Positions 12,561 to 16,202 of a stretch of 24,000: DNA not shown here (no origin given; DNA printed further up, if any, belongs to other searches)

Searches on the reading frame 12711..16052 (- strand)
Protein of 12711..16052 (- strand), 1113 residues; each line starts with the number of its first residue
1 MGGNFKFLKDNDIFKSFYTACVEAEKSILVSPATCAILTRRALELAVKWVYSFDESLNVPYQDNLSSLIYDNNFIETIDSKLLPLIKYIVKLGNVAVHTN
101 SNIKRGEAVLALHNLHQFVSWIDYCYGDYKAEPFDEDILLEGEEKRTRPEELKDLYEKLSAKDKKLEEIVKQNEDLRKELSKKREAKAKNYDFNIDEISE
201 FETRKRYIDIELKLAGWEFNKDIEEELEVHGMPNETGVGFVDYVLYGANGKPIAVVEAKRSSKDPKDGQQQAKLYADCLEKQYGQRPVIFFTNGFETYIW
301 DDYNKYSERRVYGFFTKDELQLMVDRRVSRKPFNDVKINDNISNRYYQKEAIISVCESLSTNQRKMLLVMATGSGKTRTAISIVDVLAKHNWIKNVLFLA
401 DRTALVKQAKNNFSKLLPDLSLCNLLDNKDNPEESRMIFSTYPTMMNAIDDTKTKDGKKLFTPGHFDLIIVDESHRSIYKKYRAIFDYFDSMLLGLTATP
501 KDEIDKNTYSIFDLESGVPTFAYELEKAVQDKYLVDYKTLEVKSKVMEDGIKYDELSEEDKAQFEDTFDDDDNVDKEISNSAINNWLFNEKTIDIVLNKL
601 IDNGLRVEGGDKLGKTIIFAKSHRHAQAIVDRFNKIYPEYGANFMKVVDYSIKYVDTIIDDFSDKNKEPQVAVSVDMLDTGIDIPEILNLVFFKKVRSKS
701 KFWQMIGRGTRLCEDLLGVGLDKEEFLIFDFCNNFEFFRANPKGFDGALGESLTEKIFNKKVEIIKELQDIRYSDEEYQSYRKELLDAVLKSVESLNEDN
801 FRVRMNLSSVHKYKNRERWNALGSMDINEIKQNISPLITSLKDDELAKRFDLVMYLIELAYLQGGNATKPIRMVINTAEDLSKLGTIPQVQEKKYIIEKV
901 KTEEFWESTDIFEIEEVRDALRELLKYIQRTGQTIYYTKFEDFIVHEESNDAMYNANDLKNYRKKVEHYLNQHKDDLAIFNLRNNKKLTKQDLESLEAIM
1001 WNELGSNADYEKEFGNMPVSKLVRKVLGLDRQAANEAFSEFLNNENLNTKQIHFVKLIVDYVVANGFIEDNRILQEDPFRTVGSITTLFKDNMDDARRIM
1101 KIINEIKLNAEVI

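Call 7: search_protein_families(library=pfam, proteins=[window:12711-16052:-])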
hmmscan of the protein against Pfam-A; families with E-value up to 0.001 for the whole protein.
window:12711-16052:- (1113 aa): 8 families
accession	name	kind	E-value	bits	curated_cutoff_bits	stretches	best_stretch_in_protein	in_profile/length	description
PF04851.21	ResIII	-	1.2e-43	149.3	22.5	1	342-501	2-163/164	Type III restriction enzyme, res subunit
PF08463.15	EcoEI_R_C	-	4.6e-21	76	24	1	961-1106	2-161/163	EcoEI R protein C-terminal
PF18766.7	SWI2_SNF2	-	3.7e-18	66.4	26.7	1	348-565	2-213/221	SWI2/SNF2 ATPase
PF00270.35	DEAD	-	2.3e-12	47.4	26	1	348-505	4-165/167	DEAD/DEAH box helicase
PF13643.11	DUF4145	-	4e-09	36.9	23.1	1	23-115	2-87/88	Domain of unknown function (DUF4145)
PF00271.37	Helicase_C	-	1.6e-08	35.2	23.5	1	612-711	14-108/110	Helicase conserved C-terminal domain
PF04313.20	HSDR_N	-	4.3e-07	30.4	25.1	1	239-305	126-195/198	Type I restriction enzyme R protein N terminus (HSDR_N)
PF13588.12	HSDR_N_2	-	0.00035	21.1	25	0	221-305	22-100/110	Type I restriction enzyme R protein N terminus (HSDR_N)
